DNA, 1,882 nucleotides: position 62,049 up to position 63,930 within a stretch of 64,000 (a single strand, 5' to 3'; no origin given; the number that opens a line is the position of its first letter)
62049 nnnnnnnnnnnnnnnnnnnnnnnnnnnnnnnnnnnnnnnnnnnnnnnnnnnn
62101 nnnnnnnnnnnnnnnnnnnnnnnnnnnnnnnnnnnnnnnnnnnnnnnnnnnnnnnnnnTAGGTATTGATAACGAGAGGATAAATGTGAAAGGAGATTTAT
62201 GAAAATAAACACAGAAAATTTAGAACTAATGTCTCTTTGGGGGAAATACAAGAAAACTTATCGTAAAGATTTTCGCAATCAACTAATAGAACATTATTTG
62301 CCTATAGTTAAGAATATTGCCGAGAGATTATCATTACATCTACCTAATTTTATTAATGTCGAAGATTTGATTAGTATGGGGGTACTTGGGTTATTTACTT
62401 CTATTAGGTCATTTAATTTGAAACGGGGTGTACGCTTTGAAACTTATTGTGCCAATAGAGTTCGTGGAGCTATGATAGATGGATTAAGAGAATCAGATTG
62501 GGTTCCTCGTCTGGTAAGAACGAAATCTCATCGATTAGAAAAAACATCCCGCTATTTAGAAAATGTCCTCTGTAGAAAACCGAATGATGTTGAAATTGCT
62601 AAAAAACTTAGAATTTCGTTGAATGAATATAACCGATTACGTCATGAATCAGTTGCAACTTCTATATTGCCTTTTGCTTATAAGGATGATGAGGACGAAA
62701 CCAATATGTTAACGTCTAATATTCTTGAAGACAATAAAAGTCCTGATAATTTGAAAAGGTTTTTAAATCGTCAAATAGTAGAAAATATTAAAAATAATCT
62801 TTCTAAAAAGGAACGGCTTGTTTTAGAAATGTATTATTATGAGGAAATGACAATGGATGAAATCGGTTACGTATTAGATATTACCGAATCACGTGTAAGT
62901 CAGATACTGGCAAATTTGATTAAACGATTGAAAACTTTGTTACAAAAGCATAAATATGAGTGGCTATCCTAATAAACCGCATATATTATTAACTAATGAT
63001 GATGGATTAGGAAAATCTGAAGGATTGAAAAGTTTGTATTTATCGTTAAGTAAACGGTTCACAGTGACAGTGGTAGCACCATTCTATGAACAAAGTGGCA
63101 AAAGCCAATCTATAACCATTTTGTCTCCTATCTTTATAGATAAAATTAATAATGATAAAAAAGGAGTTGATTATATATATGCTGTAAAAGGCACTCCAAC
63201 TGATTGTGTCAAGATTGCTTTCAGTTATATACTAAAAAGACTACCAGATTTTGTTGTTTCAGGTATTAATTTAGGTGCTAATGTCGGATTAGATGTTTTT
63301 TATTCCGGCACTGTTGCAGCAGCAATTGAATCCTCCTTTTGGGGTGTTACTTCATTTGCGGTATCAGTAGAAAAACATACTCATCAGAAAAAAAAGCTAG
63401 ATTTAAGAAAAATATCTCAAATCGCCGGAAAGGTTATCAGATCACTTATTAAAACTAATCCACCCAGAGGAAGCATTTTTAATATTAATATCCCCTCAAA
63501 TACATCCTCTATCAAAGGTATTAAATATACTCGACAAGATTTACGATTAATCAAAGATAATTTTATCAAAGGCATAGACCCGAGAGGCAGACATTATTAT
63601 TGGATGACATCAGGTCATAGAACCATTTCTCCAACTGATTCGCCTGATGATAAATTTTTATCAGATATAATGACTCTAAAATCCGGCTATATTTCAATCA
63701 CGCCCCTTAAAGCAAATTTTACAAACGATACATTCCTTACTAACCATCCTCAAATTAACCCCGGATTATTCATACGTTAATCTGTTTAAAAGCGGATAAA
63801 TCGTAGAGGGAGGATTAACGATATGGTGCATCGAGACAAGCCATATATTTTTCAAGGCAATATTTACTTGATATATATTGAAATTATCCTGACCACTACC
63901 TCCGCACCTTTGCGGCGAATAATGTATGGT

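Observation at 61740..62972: Tandemly duplicated sigma-70-type promoter with TTACA-N3-TGTAA operators upstream of an HTH gene and a fliA-like sigma factor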

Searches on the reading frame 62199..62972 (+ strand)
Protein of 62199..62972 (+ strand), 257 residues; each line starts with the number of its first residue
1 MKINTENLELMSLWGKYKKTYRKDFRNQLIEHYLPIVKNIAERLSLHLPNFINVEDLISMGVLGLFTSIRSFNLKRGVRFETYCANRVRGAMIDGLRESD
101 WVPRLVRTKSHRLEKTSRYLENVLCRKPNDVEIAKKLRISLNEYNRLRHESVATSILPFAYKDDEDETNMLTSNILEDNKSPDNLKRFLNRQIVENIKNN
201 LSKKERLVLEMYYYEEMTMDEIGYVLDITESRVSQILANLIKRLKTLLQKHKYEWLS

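Call 6: search_protein_families(library=pfam, proteins=[window:62199-62972:+], max_evalue=0.01)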
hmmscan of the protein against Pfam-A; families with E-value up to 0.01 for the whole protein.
window:62199-62972:+ (257 aa): 5 families
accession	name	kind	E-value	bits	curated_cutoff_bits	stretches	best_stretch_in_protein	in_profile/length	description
PF04545.22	Sigma70_r4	-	5.4e-14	51.9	24.1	1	200-245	4-49/50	Sigma-70, region 4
PF04542.20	Sigma70_r2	-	3.7e-13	49.5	24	1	29-101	1-70/71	Sigma-70 region 2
PF08281.18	Sigma70_r4_2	-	2e-07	31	25.7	1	192-238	2-48/54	Sigma-70, region 4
PF04539.22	Sigma70_r3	-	6.8e-06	26.5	25.3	1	111-167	4-60/78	Sigma-70 region 3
PF00196.25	GerE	-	0.00011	22.2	23.5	1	200-246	2-47/57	Bacterial regulatory proteins, luxR family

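Call 7: search_protein_families(library=ncbifam, proteins=[window:62199-62972:+], max_evalue=0.01)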
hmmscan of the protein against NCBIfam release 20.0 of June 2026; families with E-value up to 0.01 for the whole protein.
window:62199-62972:+ (257 aa): 78 families (the best 25 are shown)
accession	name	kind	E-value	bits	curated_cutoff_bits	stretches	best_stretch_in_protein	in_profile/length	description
TIGR02479.1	FliA_WhiG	subfamily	1.6e-67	227.6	189.6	1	29-248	1-223/224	FliA/WhiG family RNA polymerase sigma factor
NF004935.0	PRK06288.1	equivalog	3.2e-66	223.7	343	1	5-252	14-266/270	RNA polymerase sigma factor WhiG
NF005413.0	PRK06986.1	subfamily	1.3e-62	211.8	201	1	17-251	7-239/241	RNA polymerase sigma factor FliA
NF005809.0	PRK07670.1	equivalog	3.5e-58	197.1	326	1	7-251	6-253/255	FliA/WhiG family RNA polymerase sigma factor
NF004572.0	PRK05911.1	equivalog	2.7e-44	151.5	378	1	8-247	7-252/257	RNA polymerase sigma factor sigma-28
NF009091.0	PRK12427.1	equivalog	7.9e-38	130.4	339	1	27-249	18-232/233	FliA/WhiG family RNA polymerase sigma factor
TIGR02980.1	SigBFG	subfamily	3.4e-31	108.7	234.35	1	23-248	2-226/227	SigB/SigF/SigG family RNA polymerase sigma factor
TIGR02937.1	sigma70-ECF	superfamily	2.1e-30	105.5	42.9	1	26-247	3-164/165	sigma-70 family RNA polymerase sigma factor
NF005644.0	PRK07408.1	subfamily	1.8e-26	93.4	261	1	7-251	10-256/258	RNA polymerase sigma factor SigF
TIGR02941.1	Sigma_B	equivalog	4.2e-21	75.5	315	1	10-248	15-253/255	RNA polymerase sigma factor SigB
NF041931.2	MzaA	equivalog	8.3e-21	74.5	800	1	23-246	474-703/726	MZA anti-phage system associated sigma-70 family RNA polymerase sigma factor MzaA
TIGR02394.1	rpoS_proteo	equivalog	2.2e-20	73.3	378.7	1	23-253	45-279/285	RNA polymerase sigma factor RpoS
TIGR02393.1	RpoD_Cterm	equivalog_domain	3.1e-20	72.8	354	1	26-251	2-231/238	RNA polymerase sigma factor RpoD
TIGR02885.1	spore_sigF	equivalog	4.2e-20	72.6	321.45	1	22-246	9-229/231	RNA polymerase sporulation sigma factor SigF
NF005514.0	PRK07122.1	subfamily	8.2e-20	71.1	372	1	23-247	39-262/264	RNA polymerase sigma factor SigF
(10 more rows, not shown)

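Call 10: find_encoding_contigs(protein=window:62199-62972:+, flank=10000, max_places=6)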
Protein window:62199-62972:+ (257 aa): no gene with exactly this product is on record in the collection.
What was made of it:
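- Tried and rejected: Exact look-up of the window's sigma protein: not on record (call 10).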

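Call 45: find_homologous_proteins(query=window:62199-62972:+, max_evalue=1e-20)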
Query window:62199-62972:+ (257 aa): 5158 proteins with E <= 1e-20 among 5862 candidates; the best 120 are listed.
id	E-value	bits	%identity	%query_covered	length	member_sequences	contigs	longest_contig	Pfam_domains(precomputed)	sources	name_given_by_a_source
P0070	8.0e-163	558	100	100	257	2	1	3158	PF04545.23,PF04542.21,PF08281.19,PF04539.23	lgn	-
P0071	1.7e-151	521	94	97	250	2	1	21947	PF04545.23,PF04542.21,PF08281.19,PF04539.23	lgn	-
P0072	1.8e-147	507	91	100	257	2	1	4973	PF04545.23,PF04542.21,PF08281.19,PF04539.23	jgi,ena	-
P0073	2.2e-146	504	88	100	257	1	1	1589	PF04545.23,PF04542.21,PF08281.19,PF04539.23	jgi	jgi:RNA polymerase sigma factor for flagellar operon FliA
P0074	2.0e-135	468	82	100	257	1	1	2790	PF04545.23,PF04542.21,PF08281.19,PF04539.23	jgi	jgi:RNA polymerase sigma factor for flagellar operon FliA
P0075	2.6e-113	395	72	96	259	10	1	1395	PF04545.23,PF04542.21,PF08281.19,PF04539.23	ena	-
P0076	3.6e-112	392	70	98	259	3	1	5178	PF04545.23,PF04542.21,PF08281.19,PF04539.23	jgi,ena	-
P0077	6.1e-111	388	71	96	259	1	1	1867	PF04545.23,PF04542.21,PF08281.19,PF04539.23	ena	-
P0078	2.0e-109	383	71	96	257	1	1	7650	PF04545.23,PF04542.21,PF08281.19,PF04539.23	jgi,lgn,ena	-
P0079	5.5e-108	378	68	98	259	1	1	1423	PF04545.23,PF04542.21,PF08281.19,PF04539.23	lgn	-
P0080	2.5e-106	373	65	100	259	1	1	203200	PF04545.23,PF04542.21,PF08281.19,PF04539.23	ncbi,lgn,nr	ncbi:MAG: FliA/WhiG family RNA polymerase sigma factor [Planctomycetes bacterium]|nr:FliA/WhiG famil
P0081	7.2e-102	358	65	96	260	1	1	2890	PF04545.23,PF04542.21,PF08281.19,PF04539.23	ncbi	ncbi:MAG: FliA/WhiG family RNA polymerase sigma factor [Planctomycetota bacterium]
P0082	2.2e-97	343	70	86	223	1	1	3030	PF04545.23,PF04542.21,PF08281.19,PF04539.23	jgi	jgi:RNA polymerase sigma factor for flagellar operon FliA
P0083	1.1e-93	331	58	98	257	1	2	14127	PF04545.23,PF04542.21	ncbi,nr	ncbi:MAG: FliA/WhiG family RNA polymerase sigma factor [Planctomycetota bacterium]|nr:FliA/WhiG fami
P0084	4.3e-79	283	51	100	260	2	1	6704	PF04545.23,PF04542.21,PF08281.19,PF04539.23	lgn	-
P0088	4.0e-72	261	48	95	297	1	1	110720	PF04545.23,PF04542.21,PF04539.23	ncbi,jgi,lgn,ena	ncbi:MAG: FliA/WhiG family RNA polymerase sigma factor [Candidatus Brocadiia bacterium]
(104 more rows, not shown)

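Call 47: find_encoding_contigs(protein=P0070, flank=4000, max_places=3)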
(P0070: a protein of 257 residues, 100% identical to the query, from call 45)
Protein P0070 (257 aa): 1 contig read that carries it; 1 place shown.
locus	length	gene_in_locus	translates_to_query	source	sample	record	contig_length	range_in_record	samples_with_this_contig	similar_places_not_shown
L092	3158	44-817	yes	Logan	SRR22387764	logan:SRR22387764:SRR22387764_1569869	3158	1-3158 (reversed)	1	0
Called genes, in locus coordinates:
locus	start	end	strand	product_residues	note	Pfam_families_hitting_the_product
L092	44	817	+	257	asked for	PF04539:Sigma70_r3 (faint), PF04542:Sigma70_r2, PF08281:Sigma70_r4_2 (weak), PF04545:Sigma70_r4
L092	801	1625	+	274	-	PF01975:SurE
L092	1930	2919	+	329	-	PF04055:Radical_SAM, PF06968:BATS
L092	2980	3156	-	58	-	?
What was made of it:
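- Tried and rejected: A 100%-identical protein surfaced later through the homology search (calls 45, 47).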

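Call 48: find_encoding_contigs(protein=P0072, flank=5000, max_places=3)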
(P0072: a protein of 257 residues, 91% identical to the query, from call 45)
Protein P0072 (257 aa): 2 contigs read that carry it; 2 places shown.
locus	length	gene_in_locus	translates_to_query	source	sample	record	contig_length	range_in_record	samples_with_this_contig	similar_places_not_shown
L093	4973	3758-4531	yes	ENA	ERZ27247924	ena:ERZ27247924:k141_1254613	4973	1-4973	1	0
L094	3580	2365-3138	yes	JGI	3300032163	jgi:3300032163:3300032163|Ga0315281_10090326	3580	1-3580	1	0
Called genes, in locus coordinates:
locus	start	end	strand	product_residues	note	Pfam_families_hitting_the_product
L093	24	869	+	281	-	PF00989:PAS, PF13188:PAS_8 (weak), PF08448:PAS_4, PF13426:PAS_9, PF08447:PAS_3, PF00990:GGDEF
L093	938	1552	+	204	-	PF01330:RuvA_N, PF14520:HHH_5, PF07499:RuvA_C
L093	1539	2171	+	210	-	PF13181:TPR_8 (faint), PF13432:TPR_16 (faint), PF00515:TPR_1 (faint), PF14559:TPR_19 (faint), PF21033:RMD1-3 (faint), PF13414:TPR_11 (faint), PF13424:TPR_12 (weak), PF07719:TPR_2 (weak), +1 more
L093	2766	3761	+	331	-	PF00158:Sigma54_activat, PF14532:Sigma54_activ_2, PF25601:AAA_lid_14, PF02954:HTH_8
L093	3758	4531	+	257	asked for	PF04542:Sigma70_r2, PF04539:Sigma70_r3 (faint), PF08281:Sigma70_r4_2 (weak), PF04545:Sigma70_r4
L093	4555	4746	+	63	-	-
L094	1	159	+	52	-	?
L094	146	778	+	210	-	PF13181:TPR_8 (faint), PF13432:TPR_16 (faint), PF00515:TPR_1 (faint), PF14559:TPR_19 (faint), PF21033:RMD1-3 (faint), PF13414:TPR_11 (faint), PF13424:TPR_12 (weak), PF07719:TPR_2 (weak), +1 more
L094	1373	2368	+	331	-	PF00158:Sigma54_activat, PF14532:Sigma54_activ_2, PF25601:AAA_lid_14, PF02954:HTH_8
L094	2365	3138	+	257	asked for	PF04542:Sigma70_r2, PF04539:Sigma70_r3 (faint), PF08281:Sigma70_r4_2 (weak), PF04545:Sigma70_r4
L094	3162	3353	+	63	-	-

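Call 49: find_encoding_contigs(protein=P0088, flank=10000, max_places=2)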
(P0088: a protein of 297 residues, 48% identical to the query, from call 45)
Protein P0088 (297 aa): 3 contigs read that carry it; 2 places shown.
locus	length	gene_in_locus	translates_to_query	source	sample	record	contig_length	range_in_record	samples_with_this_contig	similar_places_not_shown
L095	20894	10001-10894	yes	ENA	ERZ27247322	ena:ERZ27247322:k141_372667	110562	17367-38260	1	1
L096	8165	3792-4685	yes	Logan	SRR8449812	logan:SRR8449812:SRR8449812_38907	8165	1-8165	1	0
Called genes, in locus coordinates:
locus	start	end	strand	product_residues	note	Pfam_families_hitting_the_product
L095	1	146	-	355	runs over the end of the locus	PF13638:PIN_4, PF01938:TRAM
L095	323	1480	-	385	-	PF01966:HD, PF13286:HD_assoc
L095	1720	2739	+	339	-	PF01144:CoA_trans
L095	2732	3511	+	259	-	PF01144:CoA_trans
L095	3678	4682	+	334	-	-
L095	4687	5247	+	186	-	-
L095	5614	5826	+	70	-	-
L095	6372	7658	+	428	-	PF03331:LpxC, PF22817:ApeP-like, PF07977:FabA, PF22818:ApeI-like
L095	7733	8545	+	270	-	PF25084:LbH_EIF2B (faint), PF25087:GMPPB_C (faint), PF00132:Hexapep, PF13720:Acetyltransf_11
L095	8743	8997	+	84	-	PF00376:MerR (weak), PF13411:MerR_1 (weak)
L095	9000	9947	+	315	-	PF00158:Sigma54_activat, PF14532:Sigma54_activ_2, PF07728:AAA_5, PF25601:AAA_lid_14, PF02954:HTH_8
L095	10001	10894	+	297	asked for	PF04542:Sigma70_r2, PF04539:Sigma70_r3, PF04545:Sigma70_r4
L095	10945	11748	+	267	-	PF01975:SurE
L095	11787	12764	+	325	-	PF04055:Radical_SAM, PF06968:BATS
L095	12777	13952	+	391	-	PF00155:Aminotran_1_2, PF01053:Cys_Met_Meta_PP, PF01212:Beta_elim_lyase (weak)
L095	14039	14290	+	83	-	PF01197:Ribosomal_L31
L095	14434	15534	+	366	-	PF03462:PCRF, PF00472:RF-1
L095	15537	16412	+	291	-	PF17827:PrmC_N (weak), PF05175:MTS, PF02384:N6_Mtase (weak), PF01170:UPF0020, PF06325:PrmA (weak), PF09445:Methyltransf_15 (weak), PF13649:Methyltransf_25 (weak), PF13847:Methyltransf_31, +1 more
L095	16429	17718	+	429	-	PF00275:EPSP_synthase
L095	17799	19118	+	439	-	PF02881:SRP54_N, PF06414:Zeta_toxin (faint), PF00448:SRP54, PF01656:CbiA (weak), PF13401:AAA_22 (faint), PF13614:AAA_31 (faint), PF02978:SRP_SPB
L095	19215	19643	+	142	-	-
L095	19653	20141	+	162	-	-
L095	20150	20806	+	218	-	-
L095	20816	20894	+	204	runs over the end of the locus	-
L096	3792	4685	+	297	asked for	PF04542:Sigma70_r2, PF04539:Sigma70_r3, PF04545:Sigma70_r4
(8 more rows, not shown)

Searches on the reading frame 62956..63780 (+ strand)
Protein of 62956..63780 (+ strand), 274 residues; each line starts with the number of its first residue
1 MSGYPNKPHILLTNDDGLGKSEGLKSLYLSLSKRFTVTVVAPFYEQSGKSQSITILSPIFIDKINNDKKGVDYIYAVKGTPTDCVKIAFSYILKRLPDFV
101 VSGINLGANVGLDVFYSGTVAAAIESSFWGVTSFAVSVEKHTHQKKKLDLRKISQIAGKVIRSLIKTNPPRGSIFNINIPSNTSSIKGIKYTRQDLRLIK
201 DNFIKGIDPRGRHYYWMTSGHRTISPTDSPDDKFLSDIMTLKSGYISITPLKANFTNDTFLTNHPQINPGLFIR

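Call 6: search_protein_families(library=pfam, proteins=[window:62956-63780:+], max_evalue=0.01)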
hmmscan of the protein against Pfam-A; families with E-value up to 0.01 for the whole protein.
window:62956-63780:+ (274 aa): 1 family
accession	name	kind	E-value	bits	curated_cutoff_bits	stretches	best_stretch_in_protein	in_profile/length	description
PF01975.23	SurE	-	1.5e-52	178.5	22.1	1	10-197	1-185/189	Survival protein SurE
